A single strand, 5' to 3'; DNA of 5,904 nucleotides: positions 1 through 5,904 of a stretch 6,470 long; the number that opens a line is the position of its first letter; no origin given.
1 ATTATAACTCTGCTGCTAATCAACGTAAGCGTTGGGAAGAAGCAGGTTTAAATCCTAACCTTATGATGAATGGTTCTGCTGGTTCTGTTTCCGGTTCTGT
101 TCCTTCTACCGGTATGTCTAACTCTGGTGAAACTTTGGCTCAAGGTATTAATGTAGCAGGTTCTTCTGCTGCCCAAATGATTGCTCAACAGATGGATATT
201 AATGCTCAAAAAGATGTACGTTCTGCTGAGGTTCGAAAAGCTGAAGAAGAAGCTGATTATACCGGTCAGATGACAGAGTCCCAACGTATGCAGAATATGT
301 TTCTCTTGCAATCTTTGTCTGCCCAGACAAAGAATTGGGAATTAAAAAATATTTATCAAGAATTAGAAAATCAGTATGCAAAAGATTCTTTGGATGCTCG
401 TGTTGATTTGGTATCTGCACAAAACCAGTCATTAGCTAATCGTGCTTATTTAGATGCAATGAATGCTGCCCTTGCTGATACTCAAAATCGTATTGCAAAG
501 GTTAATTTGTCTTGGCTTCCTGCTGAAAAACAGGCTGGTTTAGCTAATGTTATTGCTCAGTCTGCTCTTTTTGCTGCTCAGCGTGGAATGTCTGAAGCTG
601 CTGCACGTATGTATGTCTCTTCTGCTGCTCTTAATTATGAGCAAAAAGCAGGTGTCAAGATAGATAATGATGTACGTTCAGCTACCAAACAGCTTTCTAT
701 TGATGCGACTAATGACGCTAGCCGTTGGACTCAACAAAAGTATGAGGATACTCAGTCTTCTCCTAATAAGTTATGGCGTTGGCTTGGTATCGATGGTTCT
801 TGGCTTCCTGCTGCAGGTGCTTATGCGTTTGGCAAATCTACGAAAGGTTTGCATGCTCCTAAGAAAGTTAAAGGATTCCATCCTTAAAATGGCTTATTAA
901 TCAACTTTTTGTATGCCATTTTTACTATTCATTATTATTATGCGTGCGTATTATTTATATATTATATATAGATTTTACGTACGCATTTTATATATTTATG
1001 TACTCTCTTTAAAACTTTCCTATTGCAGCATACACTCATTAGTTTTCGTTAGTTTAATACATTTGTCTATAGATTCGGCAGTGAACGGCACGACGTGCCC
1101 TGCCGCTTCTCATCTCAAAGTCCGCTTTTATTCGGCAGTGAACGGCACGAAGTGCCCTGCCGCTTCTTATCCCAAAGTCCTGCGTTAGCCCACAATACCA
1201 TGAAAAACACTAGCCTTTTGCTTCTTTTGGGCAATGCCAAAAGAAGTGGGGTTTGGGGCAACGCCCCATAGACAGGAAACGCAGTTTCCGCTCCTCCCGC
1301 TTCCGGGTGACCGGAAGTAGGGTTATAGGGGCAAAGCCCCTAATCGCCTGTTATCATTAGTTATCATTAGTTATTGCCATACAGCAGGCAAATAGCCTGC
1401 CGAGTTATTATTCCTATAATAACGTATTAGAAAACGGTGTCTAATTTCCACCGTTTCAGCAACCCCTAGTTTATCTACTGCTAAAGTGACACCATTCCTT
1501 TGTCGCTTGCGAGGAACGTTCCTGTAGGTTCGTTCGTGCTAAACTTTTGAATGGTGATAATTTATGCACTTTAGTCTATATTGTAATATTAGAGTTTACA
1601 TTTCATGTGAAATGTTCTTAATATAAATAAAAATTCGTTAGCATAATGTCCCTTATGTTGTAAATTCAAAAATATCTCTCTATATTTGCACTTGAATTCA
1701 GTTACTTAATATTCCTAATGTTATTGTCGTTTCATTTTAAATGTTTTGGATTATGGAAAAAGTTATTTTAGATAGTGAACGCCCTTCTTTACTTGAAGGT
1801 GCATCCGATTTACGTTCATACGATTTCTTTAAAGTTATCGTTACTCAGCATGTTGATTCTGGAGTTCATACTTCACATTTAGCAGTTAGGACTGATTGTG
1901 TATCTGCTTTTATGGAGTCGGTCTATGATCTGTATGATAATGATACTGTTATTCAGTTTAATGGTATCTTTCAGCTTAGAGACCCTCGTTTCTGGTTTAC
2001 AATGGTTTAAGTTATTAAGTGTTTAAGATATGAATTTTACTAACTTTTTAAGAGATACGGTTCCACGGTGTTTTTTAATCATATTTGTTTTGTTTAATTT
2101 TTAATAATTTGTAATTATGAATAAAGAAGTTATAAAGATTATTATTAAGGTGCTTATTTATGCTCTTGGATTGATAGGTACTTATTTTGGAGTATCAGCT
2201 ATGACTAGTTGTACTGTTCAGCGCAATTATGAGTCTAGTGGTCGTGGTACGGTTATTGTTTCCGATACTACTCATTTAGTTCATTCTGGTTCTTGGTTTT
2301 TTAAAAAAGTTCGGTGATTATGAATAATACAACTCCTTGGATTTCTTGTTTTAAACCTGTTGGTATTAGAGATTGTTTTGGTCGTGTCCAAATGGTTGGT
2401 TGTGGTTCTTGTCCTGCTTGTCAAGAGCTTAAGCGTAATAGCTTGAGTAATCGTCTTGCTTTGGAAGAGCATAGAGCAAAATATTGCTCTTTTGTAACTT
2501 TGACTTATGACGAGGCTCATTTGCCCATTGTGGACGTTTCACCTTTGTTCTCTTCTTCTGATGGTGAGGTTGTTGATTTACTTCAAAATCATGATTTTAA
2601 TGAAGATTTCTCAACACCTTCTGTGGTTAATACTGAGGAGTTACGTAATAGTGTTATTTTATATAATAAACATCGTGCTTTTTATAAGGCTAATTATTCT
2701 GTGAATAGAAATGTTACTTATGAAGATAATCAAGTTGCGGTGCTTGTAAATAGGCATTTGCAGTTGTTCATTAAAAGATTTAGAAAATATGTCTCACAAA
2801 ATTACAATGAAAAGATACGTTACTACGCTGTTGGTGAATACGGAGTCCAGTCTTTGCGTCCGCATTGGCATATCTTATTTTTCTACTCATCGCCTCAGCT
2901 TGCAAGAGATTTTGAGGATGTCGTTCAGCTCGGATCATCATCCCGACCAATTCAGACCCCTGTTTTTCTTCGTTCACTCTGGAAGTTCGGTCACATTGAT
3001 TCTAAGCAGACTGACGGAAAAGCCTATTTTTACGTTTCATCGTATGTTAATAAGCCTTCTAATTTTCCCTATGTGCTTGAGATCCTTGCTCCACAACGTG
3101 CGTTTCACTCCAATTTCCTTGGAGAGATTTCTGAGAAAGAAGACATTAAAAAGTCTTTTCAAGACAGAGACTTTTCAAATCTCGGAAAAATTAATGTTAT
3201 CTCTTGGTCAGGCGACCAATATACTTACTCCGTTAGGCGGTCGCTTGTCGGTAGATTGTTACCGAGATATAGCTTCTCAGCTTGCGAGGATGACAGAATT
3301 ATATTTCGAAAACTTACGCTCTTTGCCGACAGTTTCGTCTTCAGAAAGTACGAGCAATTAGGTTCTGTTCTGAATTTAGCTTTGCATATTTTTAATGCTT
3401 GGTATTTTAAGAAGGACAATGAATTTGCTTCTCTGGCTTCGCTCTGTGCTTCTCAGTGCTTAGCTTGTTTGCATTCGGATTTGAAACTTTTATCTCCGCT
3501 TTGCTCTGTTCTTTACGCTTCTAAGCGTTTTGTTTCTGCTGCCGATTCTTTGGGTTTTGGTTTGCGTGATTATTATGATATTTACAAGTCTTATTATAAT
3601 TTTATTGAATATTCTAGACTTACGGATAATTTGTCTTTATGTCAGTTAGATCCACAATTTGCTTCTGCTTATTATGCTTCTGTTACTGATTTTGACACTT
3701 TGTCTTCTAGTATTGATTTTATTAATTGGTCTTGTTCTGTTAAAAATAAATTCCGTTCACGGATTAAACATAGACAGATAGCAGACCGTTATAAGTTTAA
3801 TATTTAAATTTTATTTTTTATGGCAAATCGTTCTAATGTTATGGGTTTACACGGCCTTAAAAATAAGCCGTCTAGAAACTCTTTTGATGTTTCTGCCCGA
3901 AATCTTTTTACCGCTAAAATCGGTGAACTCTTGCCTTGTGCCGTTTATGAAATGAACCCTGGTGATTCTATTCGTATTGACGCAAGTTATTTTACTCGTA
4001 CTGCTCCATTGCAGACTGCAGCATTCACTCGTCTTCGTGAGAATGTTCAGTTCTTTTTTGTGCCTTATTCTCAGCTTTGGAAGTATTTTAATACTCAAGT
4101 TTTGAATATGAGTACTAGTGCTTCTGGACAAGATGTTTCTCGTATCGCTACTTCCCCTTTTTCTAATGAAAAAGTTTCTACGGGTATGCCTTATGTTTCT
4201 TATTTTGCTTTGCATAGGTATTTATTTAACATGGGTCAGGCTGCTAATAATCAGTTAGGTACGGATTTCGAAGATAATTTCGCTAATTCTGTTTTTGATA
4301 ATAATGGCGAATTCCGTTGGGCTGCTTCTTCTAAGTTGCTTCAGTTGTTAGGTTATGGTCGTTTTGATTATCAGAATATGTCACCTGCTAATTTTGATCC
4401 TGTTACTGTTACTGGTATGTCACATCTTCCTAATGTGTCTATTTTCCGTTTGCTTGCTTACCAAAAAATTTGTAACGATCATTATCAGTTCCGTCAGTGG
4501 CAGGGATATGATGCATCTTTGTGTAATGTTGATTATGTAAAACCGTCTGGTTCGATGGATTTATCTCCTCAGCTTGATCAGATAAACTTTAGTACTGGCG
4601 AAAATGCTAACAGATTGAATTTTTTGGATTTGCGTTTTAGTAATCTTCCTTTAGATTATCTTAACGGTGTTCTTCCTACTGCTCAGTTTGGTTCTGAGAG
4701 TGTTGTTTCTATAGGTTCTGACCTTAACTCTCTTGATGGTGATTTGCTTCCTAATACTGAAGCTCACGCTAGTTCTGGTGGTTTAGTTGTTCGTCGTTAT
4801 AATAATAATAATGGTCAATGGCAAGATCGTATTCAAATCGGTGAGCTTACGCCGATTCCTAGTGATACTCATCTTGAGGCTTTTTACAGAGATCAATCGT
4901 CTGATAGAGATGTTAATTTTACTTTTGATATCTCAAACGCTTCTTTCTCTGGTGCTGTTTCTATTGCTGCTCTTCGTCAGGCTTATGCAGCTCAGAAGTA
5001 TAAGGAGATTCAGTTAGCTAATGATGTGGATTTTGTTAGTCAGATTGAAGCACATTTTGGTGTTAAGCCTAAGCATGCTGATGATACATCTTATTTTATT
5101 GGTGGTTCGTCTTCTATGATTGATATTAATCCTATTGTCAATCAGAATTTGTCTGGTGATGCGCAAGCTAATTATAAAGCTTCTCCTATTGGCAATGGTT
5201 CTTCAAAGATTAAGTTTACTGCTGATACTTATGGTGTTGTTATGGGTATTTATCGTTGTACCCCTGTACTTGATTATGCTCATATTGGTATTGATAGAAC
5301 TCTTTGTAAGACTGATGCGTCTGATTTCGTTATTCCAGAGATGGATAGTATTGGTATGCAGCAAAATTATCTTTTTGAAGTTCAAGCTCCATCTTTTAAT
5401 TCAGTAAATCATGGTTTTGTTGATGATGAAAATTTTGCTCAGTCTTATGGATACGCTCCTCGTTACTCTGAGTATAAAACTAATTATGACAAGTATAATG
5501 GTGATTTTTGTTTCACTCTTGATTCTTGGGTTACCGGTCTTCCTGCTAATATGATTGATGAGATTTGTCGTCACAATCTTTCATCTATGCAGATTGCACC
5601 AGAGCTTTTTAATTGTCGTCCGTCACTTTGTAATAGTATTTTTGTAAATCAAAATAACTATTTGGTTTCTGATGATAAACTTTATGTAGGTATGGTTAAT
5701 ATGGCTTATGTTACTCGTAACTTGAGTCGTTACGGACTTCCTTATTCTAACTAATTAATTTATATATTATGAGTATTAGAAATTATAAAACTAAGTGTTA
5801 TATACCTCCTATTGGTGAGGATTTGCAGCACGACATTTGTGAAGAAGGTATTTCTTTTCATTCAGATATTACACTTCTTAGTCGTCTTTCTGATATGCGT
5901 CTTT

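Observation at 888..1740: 853-nt ORF-free region (about 13% of the genome) in an otherwise tightly packed microvirus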

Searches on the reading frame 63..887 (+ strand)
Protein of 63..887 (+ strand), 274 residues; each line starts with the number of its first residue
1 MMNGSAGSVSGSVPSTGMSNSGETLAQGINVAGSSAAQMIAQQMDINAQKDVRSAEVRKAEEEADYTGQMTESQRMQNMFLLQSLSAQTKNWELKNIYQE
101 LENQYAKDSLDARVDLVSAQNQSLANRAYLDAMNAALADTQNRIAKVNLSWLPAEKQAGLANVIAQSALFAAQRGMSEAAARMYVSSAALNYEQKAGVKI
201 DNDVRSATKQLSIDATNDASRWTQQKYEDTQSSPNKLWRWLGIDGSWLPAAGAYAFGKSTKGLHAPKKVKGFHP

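Call 8: search_protein_families(library=pfam, proteins=[window:63-887:+], max_evalue=0.1)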
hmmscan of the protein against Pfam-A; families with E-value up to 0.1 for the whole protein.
window:63-887:+ (274 aa): 3 families
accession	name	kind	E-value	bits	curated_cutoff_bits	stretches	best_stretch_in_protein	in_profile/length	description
PF16754.10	Pesticin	-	0.035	14.5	25.8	0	98-167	66-136/156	Bacterial toxin homologue of phage lysozyme, C-term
PF18751.7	Ploopntkinase3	-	0.073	13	27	0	40-80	118-158/187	P-loop Nucleotide Kinase3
PF11874.13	DUF3394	-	0.094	12.8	28.2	0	80-173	47-138/181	Domain of unknown function (DUF3394)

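Call 9: search_protein_families(library=phrogs, proteins=[window:63-887:+], max_evalue=0.1)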
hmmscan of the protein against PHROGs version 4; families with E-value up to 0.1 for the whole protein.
window:63-887:+ (274 aa): 2 families
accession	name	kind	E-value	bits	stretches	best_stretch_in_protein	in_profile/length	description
phrog_8693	-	tail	0.00039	21.5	1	6-144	67-212/258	pilot protein for DNA ejection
phrog_24780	-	unknown function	0.065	14.3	0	8-89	16-96/181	-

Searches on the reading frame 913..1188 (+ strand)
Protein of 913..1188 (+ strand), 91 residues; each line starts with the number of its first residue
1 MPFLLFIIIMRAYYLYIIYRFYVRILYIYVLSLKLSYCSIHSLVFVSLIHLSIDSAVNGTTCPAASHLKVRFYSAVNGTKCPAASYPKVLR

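Call 8: search_protein_families(library=pfam, proteins=[window:913-1188:+], max_evalue=0.1)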
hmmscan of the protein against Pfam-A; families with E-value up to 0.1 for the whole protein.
window:913-1188:+ (91 aa): 0 families

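Call 9: search_protein_families(library=phrogs, proteins=[window:913-1188:+], max_evalue=0.1)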
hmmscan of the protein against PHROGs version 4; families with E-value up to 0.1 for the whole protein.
window:913-1188:+ (91 aa): 0 families

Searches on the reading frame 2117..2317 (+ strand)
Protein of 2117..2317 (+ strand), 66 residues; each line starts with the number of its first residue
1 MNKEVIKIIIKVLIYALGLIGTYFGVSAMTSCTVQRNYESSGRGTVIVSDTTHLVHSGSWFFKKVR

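Call 8: search_protein_families(library=pfam, proteins=[window:2117-2317:+], max_evalue=0.1)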
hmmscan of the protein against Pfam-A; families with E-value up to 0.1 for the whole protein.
window:2117-2317:+ (66 aa): 0 families

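Call 9: search_protein_families(library=phrogs, proteins=[window:2117-2317:+], max_evalue=0.1)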
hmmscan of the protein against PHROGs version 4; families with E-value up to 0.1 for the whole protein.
window:2117-2317:+ (66 aa): 3 families
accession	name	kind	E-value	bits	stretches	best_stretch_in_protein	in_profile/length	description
phrog_35642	-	unknown function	0.0041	18.3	1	3-35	3-35/55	-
phrog_20367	-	unknown function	0.031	15.5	1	4-31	2-29/84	-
phrog_11929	-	moron, auxiliary metabolic gene and host takeover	0.067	14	1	9-33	4-28/66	membrane protein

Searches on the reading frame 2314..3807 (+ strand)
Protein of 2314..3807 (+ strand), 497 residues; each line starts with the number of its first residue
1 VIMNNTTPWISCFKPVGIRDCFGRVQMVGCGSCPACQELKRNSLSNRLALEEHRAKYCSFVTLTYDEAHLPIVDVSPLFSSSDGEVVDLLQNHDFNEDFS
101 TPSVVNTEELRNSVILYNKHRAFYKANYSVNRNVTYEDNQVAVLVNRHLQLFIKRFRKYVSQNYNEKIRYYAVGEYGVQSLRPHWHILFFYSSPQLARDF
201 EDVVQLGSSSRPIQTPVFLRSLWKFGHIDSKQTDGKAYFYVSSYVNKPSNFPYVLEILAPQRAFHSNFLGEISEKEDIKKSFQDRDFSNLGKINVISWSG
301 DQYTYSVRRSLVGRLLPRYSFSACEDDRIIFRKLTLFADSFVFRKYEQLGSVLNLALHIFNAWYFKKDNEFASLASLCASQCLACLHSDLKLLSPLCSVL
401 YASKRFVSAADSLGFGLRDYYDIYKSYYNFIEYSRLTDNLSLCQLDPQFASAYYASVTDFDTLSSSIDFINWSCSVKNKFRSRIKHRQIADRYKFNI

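Call 8: search_protein_families(library=pfam, proteins=[window:2314-3807:+], max_evalue=0.1)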
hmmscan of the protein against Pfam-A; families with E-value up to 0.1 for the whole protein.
window:2314-3807:+ (497 aa): 3 families
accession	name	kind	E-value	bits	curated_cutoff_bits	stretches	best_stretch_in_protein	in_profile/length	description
PF23343.2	REP_ORF2-G2P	-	1e-17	64.7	27.8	1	135-247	7-97/99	Replication-associated protein ORF2/G2P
PF22842.2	Pel9A-like_beta_helix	-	0.063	12.7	25.2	0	101-139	284-320/370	Pel9A-like, right handed beta helix region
PF05840.19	Phage_GPA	-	0.099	12.1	31.4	0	181-249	250-318/321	Bacteriophage replication gene A protein (GPA)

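Call 9: search_protein_families(library=phrogs, proteins=[window:2314-3807:+], max_evalue=0.1)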
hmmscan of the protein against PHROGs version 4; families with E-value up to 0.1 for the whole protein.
window:2314-3807:+ (497 aa): 4 families
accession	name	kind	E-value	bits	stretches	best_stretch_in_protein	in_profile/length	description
phrog_942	-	DNA, RNA and nucleotide metabolism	3.7e-45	156.2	1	11-250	60-239/501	replication initiation protein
phrog_29197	-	unknown function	5.3e-18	66.6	2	134-190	113-168/187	-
phrog_713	-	DNA, RNA and nucleotide metabolism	0.00079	19.3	1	124-193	115-194/432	DNA replication initiation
phrog_3584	-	DNA, RNA and nucleotide metabolism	0.014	15.8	0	134-189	74-134/265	replication initiation protein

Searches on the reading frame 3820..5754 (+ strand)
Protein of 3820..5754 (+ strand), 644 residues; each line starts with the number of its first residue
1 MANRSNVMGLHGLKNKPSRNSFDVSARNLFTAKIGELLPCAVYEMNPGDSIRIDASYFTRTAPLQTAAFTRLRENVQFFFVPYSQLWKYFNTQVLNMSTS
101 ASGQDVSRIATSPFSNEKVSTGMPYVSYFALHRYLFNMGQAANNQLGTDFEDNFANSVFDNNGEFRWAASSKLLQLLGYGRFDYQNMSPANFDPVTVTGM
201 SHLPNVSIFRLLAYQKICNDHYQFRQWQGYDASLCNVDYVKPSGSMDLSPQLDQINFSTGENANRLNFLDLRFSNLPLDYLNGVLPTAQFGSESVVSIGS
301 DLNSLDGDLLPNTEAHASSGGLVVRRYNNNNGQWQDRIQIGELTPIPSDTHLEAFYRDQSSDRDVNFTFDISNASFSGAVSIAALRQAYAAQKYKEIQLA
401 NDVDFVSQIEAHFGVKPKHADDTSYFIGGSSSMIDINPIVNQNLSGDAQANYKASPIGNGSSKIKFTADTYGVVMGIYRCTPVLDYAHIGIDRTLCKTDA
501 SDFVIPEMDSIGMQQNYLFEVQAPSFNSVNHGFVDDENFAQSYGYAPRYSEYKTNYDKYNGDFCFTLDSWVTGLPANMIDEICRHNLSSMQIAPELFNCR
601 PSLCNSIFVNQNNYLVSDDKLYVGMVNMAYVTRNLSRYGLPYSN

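Call 8: search_protein_families(library=pfam, proteins=[window:3820-5754:+], max_evalue=0.1)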
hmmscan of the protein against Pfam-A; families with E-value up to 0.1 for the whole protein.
window:3820-5754:+ (644 aa): 1 family
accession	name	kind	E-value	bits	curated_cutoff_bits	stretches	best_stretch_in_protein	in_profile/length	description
PF02305.22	Phage_F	-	1.9e-26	93.4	25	2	206-570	129-443/501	Capsid protein (F protein)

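Call 9: search_protein_families(library=phrogs, proteins=[window:3820-5754:+], max_evalue=0.1)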
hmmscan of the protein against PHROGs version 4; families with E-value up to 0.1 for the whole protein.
window:3820-5754:+ (644 aa): 1 family
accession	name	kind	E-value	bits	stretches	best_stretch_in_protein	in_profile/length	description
phrog_514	-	head and packaging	1.8e-54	186.3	1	16-641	21-513/531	major head protein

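Call 66: find_homologous_proteins(query=window:3820-5754:+, max_evalue=1e-50)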
Query window:3820-5754:+ (644 aa): 2991 proteins with E <= 1e-50 among 8000 candidates; the best 120 are listed.
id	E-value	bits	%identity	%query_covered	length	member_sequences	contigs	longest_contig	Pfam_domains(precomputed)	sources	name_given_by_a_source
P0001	0.0e+0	1481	100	100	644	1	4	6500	PF02305.23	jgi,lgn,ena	-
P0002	0.0e+0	1317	89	100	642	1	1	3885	PF02305.23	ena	-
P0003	0.0e+0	1314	88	100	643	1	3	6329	PF02305.23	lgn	-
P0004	0.0e+0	1282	87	100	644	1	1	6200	PF02305.23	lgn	-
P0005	0.0e+0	1247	84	100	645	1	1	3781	PF02305.23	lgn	-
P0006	0.0e+0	1241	84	100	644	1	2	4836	PF02305.23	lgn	-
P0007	0.0e+0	1238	84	100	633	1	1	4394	PF02305.23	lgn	-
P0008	0.0e+0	1203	82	100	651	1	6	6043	PF02305.23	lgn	-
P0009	0.0e+0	1202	82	100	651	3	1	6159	PF02305.23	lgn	-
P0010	0.0e+0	1201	81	100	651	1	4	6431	PF02305.23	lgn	-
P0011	0.0e+0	1201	83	100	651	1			PF02305.23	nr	nr:MAG TPA: Major capsid protein [Microviridae sp.]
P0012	0.0e+0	1200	82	100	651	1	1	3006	PF02305.23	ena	-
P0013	0.0e+0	1198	83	100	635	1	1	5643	PF02305.23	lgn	-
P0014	0.0e+0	1197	81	100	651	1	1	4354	PF02305.23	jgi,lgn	-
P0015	0.0e+0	1194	81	100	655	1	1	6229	PF02305.23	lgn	-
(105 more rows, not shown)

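Call 67: find_encoding_contigs(protein=P0001, flank=10000, max_places=6)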
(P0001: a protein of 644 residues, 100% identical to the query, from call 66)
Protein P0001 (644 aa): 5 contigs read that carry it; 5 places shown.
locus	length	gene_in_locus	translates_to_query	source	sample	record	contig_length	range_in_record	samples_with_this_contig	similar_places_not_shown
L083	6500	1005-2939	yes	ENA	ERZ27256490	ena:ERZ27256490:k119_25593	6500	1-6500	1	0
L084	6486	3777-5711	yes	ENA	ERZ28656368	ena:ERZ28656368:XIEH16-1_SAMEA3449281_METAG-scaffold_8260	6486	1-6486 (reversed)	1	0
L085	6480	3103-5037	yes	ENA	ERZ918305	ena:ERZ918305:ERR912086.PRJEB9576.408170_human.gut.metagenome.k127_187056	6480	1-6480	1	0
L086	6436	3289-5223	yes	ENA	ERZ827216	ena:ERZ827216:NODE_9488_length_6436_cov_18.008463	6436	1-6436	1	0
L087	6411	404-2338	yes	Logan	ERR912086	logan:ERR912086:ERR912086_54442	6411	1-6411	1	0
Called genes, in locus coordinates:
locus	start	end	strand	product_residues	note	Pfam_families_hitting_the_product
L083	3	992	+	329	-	?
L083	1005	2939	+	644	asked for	PF02305:Phage_F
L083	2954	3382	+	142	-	-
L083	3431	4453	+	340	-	-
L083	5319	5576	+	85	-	-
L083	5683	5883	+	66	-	-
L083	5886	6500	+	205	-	?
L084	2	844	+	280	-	?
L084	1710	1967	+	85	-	-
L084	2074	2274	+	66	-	-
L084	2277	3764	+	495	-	PF23343:REP_ORF2-G2P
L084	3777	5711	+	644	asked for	PF02305:Phage_F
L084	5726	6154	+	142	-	-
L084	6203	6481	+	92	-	-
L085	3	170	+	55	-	?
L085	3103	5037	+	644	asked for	PF02305:Phage_F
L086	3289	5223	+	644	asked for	PF02305:Phage_F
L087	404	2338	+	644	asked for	PF02305:Phage_F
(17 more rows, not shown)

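Call 68: find_encoding_contigs(protein=P0003, flank=10000, max_places=3)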
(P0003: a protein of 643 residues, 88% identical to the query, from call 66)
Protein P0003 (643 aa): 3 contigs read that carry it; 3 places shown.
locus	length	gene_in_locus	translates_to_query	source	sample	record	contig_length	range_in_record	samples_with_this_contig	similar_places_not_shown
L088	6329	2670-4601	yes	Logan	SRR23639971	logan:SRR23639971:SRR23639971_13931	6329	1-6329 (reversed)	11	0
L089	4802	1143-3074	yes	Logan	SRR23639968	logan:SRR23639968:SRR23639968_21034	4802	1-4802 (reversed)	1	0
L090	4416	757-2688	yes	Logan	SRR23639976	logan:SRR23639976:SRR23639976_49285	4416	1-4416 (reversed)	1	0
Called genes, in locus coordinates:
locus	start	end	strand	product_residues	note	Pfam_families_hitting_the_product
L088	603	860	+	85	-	-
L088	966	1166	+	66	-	-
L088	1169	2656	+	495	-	PF23343:REP_ORF2-G2P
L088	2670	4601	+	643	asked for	PF02305:Phage_F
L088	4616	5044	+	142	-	-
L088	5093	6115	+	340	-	-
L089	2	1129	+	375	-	?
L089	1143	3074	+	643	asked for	PF02305:Phage_F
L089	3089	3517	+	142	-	-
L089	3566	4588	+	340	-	-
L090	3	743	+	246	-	?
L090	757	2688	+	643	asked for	PF02305:Phage_F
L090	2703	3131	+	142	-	-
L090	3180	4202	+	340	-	-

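Call 69: find_encoding_contigs(protein=P0004, flank=10000, max_places=2)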
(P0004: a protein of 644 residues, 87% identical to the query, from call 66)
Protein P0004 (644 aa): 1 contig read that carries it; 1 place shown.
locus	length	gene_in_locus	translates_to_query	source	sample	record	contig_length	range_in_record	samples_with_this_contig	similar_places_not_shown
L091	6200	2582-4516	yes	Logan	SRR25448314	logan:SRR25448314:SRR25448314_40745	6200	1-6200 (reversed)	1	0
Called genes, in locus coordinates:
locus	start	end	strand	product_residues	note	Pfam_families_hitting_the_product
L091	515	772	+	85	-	-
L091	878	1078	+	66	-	-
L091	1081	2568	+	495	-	PF23343:REP_ORF2-G2P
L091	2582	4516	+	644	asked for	PF02305:Phage_F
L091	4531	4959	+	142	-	-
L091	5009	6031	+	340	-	-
